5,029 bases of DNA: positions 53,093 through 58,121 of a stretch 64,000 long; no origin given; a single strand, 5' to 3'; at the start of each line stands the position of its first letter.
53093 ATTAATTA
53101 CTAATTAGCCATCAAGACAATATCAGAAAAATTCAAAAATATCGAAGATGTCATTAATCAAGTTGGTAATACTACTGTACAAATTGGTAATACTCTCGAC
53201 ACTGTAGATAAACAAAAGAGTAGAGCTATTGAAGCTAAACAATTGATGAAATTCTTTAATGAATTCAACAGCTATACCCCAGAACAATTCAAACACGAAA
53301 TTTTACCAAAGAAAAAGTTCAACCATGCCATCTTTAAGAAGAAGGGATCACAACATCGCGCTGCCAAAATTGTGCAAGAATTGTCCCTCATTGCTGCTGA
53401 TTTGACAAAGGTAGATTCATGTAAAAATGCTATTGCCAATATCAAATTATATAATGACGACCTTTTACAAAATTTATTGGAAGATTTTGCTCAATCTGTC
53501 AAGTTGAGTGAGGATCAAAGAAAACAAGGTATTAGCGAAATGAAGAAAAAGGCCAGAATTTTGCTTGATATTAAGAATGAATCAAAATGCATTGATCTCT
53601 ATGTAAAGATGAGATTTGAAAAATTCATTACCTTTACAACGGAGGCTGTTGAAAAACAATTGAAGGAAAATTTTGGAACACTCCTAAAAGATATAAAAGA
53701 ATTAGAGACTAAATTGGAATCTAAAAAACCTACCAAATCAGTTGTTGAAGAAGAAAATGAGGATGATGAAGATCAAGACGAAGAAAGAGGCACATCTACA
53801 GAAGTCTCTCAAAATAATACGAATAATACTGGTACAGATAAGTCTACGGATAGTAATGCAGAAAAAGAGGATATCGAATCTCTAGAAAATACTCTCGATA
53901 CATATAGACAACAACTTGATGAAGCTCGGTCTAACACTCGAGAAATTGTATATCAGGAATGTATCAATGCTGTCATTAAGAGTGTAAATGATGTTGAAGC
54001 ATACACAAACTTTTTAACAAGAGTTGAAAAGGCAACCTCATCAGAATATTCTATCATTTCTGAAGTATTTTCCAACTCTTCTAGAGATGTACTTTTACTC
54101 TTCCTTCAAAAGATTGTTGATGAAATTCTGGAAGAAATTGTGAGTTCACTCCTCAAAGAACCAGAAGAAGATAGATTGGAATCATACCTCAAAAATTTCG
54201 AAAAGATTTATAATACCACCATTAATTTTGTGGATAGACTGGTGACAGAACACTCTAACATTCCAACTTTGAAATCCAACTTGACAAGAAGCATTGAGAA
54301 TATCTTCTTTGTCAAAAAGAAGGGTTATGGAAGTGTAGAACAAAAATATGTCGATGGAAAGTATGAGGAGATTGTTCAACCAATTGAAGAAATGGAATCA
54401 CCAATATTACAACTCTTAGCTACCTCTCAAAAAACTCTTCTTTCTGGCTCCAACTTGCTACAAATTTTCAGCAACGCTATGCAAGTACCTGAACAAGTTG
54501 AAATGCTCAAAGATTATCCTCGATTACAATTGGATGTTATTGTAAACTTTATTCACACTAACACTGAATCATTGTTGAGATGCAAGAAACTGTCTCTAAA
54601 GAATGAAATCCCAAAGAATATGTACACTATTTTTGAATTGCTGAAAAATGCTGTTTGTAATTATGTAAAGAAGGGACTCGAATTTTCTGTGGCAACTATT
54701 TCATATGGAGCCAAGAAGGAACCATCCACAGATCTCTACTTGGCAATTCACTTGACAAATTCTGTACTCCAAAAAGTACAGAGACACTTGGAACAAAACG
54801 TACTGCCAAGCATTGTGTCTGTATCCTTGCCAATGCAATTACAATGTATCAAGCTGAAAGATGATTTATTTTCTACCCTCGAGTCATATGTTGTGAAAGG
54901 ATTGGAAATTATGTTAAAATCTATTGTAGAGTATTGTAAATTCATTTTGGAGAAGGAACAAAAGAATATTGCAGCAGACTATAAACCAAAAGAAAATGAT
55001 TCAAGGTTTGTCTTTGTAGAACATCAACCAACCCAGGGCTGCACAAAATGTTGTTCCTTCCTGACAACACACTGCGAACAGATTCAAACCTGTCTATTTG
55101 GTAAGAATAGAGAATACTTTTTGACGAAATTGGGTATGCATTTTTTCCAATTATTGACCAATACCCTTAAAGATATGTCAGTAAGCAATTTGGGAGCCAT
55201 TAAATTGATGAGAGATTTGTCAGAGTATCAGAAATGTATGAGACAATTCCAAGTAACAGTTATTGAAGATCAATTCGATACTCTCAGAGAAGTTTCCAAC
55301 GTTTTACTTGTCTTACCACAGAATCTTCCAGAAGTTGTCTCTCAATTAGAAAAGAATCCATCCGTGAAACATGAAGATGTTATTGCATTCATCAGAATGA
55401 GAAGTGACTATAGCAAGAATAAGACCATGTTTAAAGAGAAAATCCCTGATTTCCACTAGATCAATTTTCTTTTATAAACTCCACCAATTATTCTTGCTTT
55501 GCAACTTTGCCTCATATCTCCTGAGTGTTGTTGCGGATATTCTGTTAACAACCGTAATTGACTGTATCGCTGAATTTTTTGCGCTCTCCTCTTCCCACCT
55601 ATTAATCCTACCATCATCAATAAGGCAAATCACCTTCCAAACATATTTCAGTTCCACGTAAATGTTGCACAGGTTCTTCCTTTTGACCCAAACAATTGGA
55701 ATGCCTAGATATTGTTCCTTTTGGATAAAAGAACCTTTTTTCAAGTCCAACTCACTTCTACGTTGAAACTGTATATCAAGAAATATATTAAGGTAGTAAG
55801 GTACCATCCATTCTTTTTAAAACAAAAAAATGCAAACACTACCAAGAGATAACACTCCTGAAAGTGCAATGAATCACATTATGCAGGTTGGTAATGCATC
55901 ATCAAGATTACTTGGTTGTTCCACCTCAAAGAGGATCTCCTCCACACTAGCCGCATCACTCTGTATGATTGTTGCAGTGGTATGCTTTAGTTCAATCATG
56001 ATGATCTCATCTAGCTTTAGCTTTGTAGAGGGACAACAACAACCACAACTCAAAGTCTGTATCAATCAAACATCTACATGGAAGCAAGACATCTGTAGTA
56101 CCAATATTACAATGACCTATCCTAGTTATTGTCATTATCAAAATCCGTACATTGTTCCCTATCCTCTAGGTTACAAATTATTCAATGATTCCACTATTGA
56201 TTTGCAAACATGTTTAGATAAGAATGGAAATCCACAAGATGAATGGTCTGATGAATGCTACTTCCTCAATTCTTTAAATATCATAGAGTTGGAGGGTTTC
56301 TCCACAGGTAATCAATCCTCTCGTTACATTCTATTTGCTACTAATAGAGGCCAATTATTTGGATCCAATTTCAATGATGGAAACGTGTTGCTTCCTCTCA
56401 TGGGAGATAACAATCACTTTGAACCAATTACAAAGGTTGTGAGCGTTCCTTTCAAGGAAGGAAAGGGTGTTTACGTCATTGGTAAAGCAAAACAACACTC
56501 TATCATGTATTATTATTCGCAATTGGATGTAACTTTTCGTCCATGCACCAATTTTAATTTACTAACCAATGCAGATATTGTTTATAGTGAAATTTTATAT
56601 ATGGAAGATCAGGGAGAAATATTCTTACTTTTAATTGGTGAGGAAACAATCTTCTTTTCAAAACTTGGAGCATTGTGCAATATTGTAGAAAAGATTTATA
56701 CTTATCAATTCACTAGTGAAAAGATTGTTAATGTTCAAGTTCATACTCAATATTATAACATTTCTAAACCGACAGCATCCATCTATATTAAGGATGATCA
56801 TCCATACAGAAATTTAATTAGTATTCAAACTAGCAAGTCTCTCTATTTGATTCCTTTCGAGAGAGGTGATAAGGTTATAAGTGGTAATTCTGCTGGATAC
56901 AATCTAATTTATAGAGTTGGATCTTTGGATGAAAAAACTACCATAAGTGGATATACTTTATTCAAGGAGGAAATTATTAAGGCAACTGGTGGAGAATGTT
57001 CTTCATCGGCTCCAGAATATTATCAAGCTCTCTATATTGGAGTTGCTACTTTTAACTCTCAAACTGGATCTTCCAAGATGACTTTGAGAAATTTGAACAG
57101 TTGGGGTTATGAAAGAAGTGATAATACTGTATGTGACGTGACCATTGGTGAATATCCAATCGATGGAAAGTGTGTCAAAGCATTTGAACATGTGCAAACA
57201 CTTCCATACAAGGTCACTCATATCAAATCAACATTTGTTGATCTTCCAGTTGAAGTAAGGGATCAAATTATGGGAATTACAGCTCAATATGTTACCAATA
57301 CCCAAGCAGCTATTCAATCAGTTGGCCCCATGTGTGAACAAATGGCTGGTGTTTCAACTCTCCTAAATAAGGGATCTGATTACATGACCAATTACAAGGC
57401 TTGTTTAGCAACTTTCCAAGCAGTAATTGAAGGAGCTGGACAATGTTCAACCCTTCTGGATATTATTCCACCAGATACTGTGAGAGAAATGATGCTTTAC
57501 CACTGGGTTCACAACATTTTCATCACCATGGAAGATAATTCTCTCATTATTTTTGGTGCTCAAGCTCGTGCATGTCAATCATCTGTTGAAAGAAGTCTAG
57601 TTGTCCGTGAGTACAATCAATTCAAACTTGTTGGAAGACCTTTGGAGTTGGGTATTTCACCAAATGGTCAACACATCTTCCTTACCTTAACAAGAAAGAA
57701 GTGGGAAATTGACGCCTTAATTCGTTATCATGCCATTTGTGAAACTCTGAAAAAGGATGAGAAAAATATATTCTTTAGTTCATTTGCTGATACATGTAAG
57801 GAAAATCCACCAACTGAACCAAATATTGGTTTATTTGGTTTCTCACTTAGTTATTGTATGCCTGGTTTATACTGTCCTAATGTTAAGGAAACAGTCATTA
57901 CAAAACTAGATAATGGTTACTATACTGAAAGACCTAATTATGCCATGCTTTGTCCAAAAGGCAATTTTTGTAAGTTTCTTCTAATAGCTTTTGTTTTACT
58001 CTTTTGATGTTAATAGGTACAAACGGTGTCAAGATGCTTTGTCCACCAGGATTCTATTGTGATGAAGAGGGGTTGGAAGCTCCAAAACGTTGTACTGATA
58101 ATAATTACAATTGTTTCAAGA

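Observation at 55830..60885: ABCG half-transporter fused to a roughly 900-aa N-terminal ectodomain with GCC2/GCC3-like cysteine repeats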

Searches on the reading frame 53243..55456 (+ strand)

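Call 45: search_protein_families(library=pfam, proteins=[window:53243-55456:+], max_evalue=0.001)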
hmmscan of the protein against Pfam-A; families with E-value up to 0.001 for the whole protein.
window:53243-55456:+ (738 aa): 1 family
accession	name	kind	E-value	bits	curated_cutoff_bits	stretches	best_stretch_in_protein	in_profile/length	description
PF07393.17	Sec10_HB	-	5.4e-81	273.4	26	2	237-727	102-632/637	Exocyst complex component Sec10-like, alpha-helical bundle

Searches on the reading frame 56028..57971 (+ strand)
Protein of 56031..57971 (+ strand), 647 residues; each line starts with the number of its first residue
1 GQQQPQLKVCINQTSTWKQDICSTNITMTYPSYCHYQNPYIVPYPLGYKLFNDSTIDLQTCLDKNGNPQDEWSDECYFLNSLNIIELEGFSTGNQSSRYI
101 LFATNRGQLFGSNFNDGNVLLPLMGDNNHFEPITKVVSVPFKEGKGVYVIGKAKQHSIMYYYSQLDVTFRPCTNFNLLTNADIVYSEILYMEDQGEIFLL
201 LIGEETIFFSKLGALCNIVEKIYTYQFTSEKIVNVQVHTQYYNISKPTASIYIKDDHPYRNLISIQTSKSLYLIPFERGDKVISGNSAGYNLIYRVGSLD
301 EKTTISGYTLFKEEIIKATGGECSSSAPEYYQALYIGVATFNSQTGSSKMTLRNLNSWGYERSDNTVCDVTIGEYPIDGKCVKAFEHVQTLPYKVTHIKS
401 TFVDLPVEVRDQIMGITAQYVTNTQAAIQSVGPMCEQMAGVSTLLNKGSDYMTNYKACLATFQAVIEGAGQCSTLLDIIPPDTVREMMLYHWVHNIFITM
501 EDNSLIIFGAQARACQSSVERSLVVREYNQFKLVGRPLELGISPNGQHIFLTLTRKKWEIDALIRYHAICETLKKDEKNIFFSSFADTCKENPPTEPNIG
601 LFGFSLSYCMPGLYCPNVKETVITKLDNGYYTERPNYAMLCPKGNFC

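Call 19: search_protein_representatives(protein=window:56031-57971:+)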
Query: 647 residues. Proteins with E-value up to 0.001 (for the whole library): 96; up to 1e-10: 37; up to 1e-30: 3. The best 96 are listed.
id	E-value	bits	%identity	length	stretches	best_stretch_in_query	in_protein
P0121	1.2e-74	268.2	34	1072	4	94-647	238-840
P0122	1.1e-66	241.8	33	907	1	15-647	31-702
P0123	6.8e-40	153.3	30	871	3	332-647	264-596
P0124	5.8e-30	120.5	33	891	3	486-647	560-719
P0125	1.7e-26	109.0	30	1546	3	454-647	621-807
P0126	7.3e-25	103.7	36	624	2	496-647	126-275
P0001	4.5e-24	101.1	30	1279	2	489-647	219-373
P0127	8.2e-23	96.9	37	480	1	490-647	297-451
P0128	3.0e-21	91.7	30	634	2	492-634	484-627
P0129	4.5e-21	91.1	30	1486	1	449-647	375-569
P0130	5.2e-21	90.9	32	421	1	365-634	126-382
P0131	4.1e-20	88.0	32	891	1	485-647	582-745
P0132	6.5e-20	87.3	32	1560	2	493-647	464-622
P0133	9.1e-20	86.8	33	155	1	490-595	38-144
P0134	4.0e-19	84.7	39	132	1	542-647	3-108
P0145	1.3e-14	69.7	33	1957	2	522-647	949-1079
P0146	1.1e-13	66.8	27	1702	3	528-647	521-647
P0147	1.9e-13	65.9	36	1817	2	520-647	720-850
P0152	3.4e-12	61.8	34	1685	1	489-647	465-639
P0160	1.3e-09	53.3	29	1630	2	493-647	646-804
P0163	1.6e-09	52.9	30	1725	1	528-647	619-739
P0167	3.2e-09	52.0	32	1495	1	523-647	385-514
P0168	3.5e-09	51.8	31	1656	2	528-647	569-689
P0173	6.4e-09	51.0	32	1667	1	528-647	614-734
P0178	1.1e-08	50.3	33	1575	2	519-647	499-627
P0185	4.0e-08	48.4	27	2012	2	452-624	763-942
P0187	9.1e-08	47.2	34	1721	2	492-620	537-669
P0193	7.7e-07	44.1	29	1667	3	473-620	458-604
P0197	3.4e-06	42.0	31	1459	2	529-647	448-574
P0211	1.2e-04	36.9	29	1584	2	475-647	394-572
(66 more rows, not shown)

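Call 21: list_cluster_members(proteins=[P0121, P0122, P0125, P0129, P0132, P0168, P0178, P0146, P0185, P0193])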
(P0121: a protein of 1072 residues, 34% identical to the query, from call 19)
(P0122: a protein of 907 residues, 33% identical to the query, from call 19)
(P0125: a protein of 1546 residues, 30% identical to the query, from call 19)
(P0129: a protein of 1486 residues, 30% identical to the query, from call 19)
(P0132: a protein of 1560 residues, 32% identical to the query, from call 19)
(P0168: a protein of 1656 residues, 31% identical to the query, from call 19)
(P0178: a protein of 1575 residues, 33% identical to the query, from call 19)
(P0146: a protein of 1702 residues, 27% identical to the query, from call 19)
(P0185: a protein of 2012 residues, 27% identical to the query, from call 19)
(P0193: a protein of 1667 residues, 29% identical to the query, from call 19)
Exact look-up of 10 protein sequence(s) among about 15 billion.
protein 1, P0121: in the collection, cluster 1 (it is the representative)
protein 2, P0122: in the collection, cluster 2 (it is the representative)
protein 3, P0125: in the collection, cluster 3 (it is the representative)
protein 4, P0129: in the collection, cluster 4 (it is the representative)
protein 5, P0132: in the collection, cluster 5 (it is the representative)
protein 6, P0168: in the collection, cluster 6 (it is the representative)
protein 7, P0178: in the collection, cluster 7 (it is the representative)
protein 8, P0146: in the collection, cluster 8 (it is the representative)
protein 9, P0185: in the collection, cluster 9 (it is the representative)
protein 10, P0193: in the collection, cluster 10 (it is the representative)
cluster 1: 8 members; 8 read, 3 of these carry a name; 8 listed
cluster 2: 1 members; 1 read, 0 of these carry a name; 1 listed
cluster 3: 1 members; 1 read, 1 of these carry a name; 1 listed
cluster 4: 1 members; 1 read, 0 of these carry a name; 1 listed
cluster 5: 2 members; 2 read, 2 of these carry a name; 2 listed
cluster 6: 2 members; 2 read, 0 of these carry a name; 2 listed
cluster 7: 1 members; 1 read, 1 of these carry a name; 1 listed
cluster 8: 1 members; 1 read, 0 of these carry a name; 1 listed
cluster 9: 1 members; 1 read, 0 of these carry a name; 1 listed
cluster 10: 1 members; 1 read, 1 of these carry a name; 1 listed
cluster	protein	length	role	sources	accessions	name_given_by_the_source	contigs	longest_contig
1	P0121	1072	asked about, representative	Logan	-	-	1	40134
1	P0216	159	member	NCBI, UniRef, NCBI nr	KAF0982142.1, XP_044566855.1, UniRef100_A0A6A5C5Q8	hypothetical protein FDP41_012003 [Naegleria fowleri] | Uncharacterized protein n=1 Tax=Naegleria fowleri TaxID=5763 RepID=A0A6A5C5Q8_NAEFO | uncharacterized protein FDP41_012003 [Naegleria fowleri]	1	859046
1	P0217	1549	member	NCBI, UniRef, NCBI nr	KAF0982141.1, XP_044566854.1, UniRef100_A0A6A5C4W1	hypothetical protein FDP41_012002 [Naegleria fowleri] | ABC transporter domain-containing protein n=1 Tax=Naegleria fowleri TaxID=5763 ... | uncharacterized protein FDP41_012002 [Naegleria fowleri]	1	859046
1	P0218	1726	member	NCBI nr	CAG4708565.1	unnamed protein product [Naegleria fowleri]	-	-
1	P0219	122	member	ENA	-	-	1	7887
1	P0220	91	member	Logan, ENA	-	-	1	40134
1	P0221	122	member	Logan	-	-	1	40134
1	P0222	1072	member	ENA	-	-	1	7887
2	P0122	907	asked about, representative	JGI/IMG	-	-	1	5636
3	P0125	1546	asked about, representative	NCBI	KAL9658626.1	hypothetical protein ABK040_006162 [Willaertia magna]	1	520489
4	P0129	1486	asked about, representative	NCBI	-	-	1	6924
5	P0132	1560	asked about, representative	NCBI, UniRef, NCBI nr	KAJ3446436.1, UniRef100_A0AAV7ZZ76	abc transporter g family member [Anaeramoeba flamelloides] | Abc transporter g family member n=1 Tax=Anaeramoeba flamelloides TaxID=1746091 ...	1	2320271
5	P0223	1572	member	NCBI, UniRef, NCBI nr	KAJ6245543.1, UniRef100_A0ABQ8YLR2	abc transporter g family member 28 [Anaeramoeba flamelloides] | Abc transporter g family member 28 n=1 Tax=Anaeramoeba flamelloides TaxID=1746091 ...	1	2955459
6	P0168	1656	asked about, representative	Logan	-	-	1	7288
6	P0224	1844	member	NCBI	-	-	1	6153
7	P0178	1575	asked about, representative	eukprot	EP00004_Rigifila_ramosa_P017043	TRINITY_DN4105_c0_g1_i1.p1 TRINITY_DN4105_c0_g1~~TRINITY_DN4105_c0_g1_i1.p1 ORF ...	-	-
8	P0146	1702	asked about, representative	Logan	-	-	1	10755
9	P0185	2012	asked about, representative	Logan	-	-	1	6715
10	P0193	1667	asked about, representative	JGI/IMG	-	ABC-type multidrug transport system ATPase subunit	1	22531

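Call 28: find_homologous_proteins(query=A1, max_evalue=0.00001)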
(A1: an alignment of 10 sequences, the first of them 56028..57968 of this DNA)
Query A1 (10 sequences): 6154 candidates shared short words with the query, none scored E <= 0.00001.

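Call 37: search_protein_families(library=pfam, proteins=[window:56028-57968:+], max_evalue=10)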
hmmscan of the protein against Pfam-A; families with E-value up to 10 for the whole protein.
window:56028-57968:+ (647 aa): 0 families

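Call 46: predict_structure(alignment_id=A3)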
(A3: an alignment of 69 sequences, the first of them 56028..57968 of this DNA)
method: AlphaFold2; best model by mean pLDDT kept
length: 647 residues; sequences in the alignment: 69
mean_pLDDT: 79.5   pTM: 0.87
mean pLDDT of the five models: 79.5, 78.0, 77.7, 77.3, 77.3
residues with pLDDT >= 90: 236; 70-90: 202; 50-70: 189; < 50: 20
segments of 3 or more residues with pLDDT < 50: 1-6, 441-448
pLDDT, mean of each block of 10 residues (from residue 1): 51 63 85 92 83 60 64 83 80 68 83 82 57 58 64 62 63 55 63 73 84 77 81 90 69 69 93 91 77 88 96 81 55 92 97 89 77 88 94 97 91 75 63 65 48 65 66 65 83 95 98 84 93 95 94 94 93 97 97 90 93 90 90 90 87
secondary structure, 60 per line:
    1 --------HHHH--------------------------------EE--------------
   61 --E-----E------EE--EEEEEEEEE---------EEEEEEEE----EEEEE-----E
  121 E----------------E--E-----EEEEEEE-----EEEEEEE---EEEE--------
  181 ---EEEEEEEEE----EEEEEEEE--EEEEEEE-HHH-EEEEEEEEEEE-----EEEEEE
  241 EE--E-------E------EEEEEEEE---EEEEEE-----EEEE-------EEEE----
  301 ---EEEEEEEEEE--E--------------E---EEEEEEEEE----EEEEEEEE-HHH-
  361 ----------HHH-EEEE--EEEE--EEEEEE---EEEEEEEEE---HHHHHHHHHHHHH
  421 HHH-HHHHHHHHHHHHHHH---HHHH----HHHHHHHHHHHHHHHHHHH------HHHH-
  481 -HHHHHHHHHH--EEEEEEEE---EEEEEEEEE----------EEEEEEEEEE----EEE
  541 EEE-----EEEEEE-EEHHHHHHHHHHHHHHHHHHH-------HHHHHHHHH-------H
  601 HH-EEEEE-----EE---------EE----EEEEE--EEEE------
elements in order: H9-12 E80-88 E98-105 E110-114 E147-153 E159-165 E169-172 E184-192 E197-204 E207-213 E219-229 E235-242 E260-267 E271-276 E282-285 E293-296 E304-313 E335-343 E348-355 E375-378 E381-384 E387-392 E396-404 H408-423 H425-439 H443-446 H451-469 H476-479 H482-491 E494-501 E505-513 E524-533 E538-543 E549-554 H558-576 H584-592 E604-608 E631-635 E638-641

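Call 53: find_encoding_contigs(protein=P0121, flank=10000, max_places=3)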
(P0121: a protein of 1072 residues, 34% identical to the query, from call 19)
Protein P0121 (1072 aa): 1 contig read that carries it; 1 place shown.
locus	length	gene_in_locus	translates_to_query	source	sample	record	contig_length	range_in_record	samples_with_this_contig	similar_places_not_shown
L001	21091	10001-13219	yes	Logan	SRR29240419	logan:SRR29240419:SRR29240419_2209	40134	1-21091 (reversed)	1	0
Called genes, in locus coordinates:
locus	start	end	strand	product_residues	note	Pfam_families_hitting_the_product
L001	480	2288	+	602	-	-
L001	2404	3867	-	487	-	-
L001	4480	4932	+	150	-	-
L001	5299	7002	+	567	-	-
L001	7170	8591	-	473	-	-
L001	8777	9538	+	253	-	PF00106:adh_short, PF13561:adh_short_C2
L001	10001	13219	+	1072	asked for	-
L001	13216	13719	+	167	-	-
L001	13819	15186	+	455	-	PF00005:ABC_tran, PF19055:ABC2_membrane_7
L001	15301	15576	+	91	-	PF01061:ABC2_membrane, PF19055:ABC2_membrane_7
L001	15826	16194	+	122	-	PF19055:ABC2_membrane_7 (weak)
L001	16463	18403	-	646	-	-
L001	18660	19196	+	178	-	PF00022:Actin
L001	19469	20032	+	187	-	PF00022:Actin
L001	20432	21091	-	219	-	?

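Call 65: search_solved_structures(query=window:56028-57968:+, max_evalue=10)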
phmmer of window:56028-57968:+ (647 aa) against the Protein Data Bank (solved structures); distinct sequences matched with E-value up to 10: 11.
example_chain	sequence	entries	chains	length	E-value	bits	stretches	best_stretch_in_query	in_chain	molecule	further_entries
2ae3_B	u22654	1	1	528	0.95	10.7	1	361-464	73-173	Glutaryl 7-Aminocephalosporanic Acid Acylase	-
1or0_B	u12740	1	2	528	0.97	10.7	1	361-464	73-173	glutaryl acylase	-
1ghd_B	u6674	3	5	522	1.2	10.4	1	361-464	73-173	GLUTARYL-7-AMINOCEPHALOSPORANIC ACID ACYLASE | CEPHALOSPORIN ACYLASE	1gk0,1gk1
3jtq_B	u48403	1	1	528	1.2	10.4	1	361-464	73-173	Glutaryl 7-aminocephalosporanic acid acylase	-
2ae4_B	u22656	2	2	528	1.2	10.4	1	361-464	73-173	Glutaryl 7-Aminocephalosporanic Acid Acylase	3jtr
2ae5_B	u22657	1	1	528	1.2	10.4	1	361-464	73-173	Glutaryl 7-Aminocephalosporanic Acid Acylase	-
2adv_C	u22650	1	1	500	1.2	10.4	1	363-464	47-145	Glutaryl 7- Aminocephalosporanic Acid Acylase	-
3s8r_A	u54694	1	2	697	1.5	10.1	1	362-464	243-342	Glutaryl-7-aminocephalosporanic-acid acylase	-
4e55_A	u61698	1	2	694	1.8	9.8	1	362-464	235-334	Cephalosporin acylase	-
4e56_A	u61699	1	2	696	1.8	9.8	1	362-464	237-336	Cephalosporin acylase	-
4e57_A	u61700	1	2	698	1.9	9.8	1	362-464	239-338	Cephalosporin acylase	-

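Call 67: list_cluster_members(proteins=[P0145, P0147, P0152, P0160, P0163, P0167, P0173, P0187, P0197, P0211])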
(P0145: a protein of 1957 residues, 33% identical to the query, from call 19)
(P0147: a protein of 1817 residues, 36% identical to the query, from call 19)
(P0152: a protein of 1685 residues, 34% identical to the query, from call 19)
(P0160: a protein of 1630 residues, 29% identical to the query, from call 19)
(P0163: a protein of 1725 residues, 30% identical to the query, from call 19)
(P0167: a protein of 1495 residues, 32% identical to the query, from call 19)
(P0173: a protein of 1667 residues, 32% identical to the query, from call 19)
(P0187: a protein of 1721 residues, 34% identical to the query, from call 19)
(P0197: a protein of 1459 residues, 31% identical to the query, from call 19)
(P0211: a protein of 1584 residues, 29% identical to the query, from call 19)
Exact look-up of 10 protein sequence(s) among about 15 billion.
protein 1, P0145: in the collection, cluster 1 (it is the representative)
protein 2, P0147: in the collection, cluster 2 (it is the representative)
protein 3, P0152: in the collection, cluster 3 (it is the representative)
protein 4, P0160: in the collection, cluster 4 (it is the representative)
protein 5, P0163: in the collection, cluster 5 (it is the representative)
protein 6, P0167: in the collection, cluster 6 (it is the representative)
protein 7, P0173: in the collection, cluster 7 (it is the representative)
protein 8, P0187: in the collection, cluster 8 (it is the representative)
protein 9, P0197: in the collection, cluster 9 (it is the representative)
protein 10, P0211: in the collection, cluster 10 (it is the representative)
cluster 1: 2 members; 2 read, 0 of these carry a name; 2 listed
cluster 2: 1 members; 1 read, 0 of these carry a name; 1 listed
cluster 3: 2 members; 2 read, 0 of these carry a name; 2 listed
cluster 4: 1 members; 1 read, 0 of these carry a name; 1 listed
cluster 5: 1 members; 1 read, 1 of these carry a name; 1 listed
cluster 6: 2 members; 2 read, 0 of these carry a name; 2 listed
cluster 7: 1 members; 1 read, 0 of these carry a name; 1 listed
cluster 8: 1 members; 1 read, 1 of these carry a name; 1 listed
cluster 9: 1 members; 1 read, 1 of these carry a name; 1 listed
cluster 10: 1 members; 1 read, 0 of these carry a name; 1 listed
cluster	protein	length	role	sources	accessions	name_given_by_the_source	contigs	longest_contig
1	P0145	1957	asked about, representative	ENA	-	-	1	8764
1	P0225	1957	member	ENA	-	-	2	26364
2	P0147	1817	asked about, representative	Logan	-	-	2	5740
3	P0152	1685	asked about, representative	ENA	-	-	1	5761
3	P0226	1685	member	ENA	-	-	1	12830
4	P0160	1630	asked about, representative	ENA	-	-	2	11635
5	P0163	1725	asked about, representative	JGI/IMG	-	ABC-type multidrug transport system ATPase subunit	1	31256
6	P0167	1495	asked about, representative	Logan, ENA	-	-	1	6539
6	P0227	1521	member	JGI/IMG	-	-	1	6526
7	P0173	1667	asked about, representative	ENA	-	-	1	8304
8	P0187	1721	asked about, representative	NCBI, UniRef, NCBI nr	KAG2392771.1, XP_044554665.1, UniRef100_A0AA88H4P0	hypothetical protein C9374_011496 [Naegleria lovaniensis] | ABC transporter family G domain-containing protein n=1 Tax=Naegleria lovaniensis ... | uncharacterized protein C9374_011496 [Naegleria lovaniensis]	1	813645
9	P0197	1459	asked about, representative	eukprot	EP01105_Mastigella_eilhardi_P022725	TRINITY_DN5643_c0_g1_i1.p1 TRINITY_DN5643_c0_g1~~TRINITY_DN5643_c0_g1_i1.p1 ORF ...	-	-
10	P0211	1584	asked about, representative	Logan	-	-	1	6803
